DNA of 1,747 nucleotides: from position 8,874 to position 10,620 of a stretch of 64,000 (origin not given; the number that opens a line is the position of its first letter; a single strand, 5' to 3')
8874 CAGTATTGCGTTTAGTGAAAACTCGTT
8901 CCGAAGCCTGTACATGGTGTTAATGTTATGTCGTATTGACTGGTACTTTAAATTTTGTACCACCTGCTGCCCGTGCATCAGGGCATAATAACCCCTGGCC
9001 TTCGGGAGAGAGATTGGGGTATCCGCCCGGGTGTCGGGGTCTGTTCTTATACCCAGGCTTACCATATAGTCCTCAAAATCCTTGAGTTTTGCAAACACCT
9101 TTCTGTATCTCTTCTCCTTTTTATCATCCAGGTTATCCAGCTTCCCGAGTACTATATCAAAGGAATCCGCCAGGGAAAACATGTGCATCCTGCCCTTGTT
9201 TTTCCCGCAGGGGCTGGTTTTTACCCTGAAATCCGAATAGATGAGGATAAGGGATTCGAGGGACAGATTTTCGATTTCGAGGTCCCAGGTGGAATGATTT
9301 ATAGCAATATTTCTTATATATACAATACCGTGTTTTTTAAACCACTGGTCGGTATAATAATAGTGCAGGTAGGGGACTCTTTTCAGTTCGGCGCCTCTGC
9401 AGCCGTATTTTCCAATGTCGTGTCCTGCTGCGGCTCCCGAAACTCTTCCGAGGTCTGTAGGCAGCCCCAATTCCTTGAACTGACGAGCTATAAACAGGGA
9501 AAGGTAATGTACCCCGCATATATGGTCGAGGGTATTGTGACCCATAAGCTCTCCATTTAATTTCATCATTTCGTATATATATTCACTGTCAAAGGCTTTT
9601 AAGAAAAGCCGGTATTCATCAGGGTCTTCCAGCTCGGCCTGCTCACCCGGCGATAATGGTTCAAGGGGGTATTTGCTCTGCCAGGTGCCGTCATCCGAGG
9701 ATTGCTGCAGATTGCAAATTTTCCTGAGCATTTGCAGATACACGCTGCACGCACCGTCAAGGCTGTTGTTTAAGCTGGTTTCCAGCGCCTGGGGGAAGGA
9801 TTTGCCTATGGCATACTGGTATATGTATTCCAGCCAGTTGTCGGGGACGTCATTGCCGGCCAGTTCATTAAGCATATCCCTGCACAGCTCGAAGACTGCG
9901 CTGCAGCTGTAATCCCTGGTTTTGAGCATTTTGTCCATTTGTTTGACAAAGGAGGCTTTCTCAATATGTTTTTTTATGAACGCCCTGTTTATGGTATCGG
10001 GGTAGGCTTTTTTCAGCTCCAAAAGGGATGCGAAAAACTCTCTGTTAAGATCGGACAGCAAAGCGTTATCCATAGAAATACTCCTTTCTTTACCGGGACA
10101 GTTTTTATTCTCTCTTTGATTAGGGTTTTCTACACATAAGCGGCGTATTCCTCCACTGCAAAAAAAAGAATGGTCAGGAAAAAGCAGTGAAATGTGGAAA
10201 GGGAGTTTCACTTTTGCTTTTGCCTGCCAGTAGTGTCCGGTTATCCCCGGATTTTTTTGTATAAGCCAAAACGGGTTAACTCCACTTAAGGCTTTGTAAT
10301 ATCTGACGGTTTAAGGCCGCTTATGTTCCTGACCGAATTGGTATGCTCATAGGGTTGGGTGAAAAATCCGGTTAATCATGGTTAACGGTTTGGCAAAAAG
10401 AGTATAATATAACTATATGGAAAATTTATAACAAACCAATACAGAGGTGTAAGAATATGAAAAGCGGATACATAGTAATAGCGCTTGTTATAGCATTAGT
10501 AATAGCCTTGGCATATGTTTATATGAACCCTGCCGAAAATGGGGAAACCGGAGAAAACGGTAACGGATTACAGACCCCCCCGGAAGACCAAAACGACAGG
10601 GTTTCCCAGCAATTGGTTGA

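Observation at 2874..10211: Three-gene operon: 1678-aa HD + HIGH-nucleotidyltransferase + PRTase-like giant protein with LDH-like dehydrogenase and Fe-S flavoprotein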

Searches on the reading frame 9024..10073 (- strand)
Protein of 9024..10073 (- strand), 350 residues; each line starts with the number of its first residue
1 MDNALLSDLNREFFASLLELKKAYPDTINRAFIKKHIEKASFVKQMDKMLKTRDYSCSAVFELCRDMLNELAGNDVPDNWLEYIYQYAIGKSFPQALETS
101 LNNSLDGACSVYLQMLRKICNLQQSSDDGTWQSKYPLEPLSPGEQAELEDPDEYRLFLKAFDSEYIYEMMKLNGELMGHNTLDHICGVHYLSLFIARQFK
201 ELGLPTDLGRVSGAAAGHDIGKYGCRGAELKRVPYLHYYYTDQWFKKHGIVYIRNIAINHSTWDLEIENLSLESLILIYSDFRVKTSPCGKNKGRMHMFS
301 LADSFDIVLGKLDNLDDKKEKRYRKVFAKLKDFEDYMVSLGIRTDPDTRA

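Call 61: search_protein_families(library=pfam, alignment_id=A7, max_evalue=10)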
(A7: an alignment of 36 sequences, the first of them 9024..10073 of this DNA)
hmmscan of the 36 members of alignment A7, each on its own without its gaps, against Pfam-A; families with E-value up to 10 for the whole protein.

A. member 1, window:9024-10073:- (350 aa): 1 family
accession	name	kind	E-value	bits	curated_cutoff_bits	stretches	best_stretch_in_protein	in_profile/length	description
PF01966.28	HD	-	0.083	13.6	22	1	182-260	2-85/116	HD domain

B. families by the number of members that match (of 36 scanned): 17 families
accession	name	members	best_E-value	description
PF01966.28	HD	29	1.1e-06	HD domain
PF00975.26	Thioesterase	3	0.0068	Thioesterase domain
PF20232.3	T6SS_FHA_C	2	0.026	C-terminal domain of Type VI secretion system FHA protein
PF14198.11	TnpV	2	0.07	Transposon-encoded protein TnpV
PF07315.17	DUF1462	1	0.0043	Protein of unknown function (DUF1462)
PF13901.12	RH_dom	1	0.014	Rubicon Homology Domain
PF03556.21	Cullin_binding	1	0.04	Cullin binding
PF06333.17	Med13_C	1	0.051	Mediator complex subunit 13 C-terminal domain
PF24760.1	TPR_IF140_C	1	0.062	IF140 C-terminal TPR domain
PF17341.8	DUF5371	1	0.072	Family of unknown function (DUF5371)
PF17673.6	DUF5532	1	0.089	Family of unknown function (DUF5532)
PF06743.20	FAST_1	1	0.13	FAST kinase-like protein, subdomain 1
PF05367.17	Phage_endo_I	1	0.14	Phage endonuclease I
PF22617.1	HCS_D2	1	0.15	Homocitrate synthase post-HMGL domain-like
PF00273.25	Serum_albumin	1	0.18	Serum albumin family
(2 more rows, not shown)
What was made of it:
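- On HD phosphohydrolase superfamily: Even so, 29 of 36 relatives match, best E 1.1e-6 (call 61).
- Checked: Pfam HD matches 29 of 36 members (call 61).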

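Call 62: search_solved_structures(query=A7, max_evalue=10, show_alignments=3)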
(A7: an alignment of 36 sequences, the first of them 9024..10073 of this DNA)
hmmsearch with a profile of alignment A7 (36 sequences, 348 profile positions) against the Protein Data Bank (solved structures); distinct sequences matched with E-value up to 10: 1.
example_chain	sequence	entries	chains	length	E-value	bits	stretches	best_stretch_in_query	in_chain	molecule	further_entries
4mcw_A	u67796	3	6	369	0.43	13.4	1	129-223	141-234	Metal dependent phosphohydrolase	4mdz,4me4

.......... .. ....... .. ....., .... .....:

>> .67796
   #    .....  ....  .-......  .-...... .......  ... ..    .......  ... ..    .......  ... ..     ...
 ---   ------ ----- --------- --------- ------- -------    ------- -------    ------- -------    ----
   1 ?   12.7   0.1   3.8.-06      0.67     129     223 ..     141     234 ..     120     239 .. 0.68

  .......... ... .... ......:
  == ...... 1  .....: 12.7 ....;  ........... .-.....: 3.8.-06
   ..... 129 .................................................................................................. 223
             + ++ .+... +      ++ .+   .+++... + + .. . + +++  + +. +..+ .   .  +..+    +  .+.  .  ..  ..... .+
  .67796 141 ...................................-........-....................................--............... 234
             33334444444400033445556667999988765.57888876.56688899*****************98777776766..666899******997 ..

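Call 86: search_protein_families(library=ncbifam, alignment_id=A7, max_evalue=10)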
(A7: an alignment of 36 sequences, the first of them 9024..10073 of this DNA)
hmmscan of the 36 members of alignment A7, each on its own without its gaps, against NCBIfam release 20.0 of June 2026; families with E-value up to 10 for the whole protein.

A. member 1, window:9024-10073:- (350 aa): 2 families
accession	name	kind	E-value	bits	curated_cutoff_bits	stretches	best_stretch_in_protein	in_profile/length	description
NF047563.1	modulin_PmtR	equivalog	0.089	12.8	200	1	7-70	40-102/125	PSM export ABC transporter transcriptional regulator PmtR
TIGR00277.1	HDIG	domain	0.11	12.4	27.6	1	178-248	2-57/84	HDIG domain-containing metalloprotein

B. families by the number of members that match (of 36 scanned): 14 families
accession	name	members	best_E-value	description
NF045665.1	NTPtran_DVU1551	34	7.3e-07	DVU_1551 family NTP transferase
TIGR00295.1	TIGR00295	27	3.5e-06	TIGR00295 family protein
TIGR00277.1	HDIG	17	0.00021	HDIG domain-containing metalloprotein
NF009343.0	PRK12703.1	1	0.038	tRNA (cytidine(56)-2'-O)-methyltransferase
TIGR02578.2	cas_TM1811_Csm1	1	0.043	type III-A CRISPR-associated protein Cas10/Csm1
TIGR01315.1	5C_CHO_kinase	1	0.048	FGGY family pentulose kinase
NF005919.0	PRK07920.1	1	0.06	phosphatidylinositol mannoside acyltransferase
NF009344.0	PRK12705.1-1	1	0.072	hypothetical protein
NF047563.1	modulin_PmtR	1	0.089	PSM export ABC transporter transcriptional regulator PmtR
TIGR01940.1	nqrE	1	0.092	NADH:ubiquinone reductase (Na(+)-transporting) subunit E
TIGR02660.1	nifV_homocitr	1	0.1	homocitrate synthase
TIGR01596.1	cas3_HD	1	0.13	CRISPR-associated endonuclease Cas3''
TIGR00488.1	TIGR00488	1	0.14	bis(5'-nucleosyl)-tetraphosphatase (symmetrical) YqeK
TIGR03319.1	RNase_Y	1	0.2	ribonuclease Y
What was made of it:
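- On NadD-YqeK fusion: The YqeK model hits 1 of 36 (call 86).
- Closest known: NadD-YqeK fusion. Different: The YqeK model TIGR00488 hits 1 of 36 HD segments; the HD domain is closer to DVU_1551-family and TIGR00295 HD domains (call 86).
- The YqeK model matches only 1 of 36 members (call 86).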

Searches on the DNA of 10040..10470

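Call 67: search_rna_families(source=window, start=10040, end=10470, threshold=evalue, max_evalue=1)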
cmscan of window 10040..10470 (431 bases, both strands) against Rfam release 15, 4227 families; matches with E-value up to 1: 0.
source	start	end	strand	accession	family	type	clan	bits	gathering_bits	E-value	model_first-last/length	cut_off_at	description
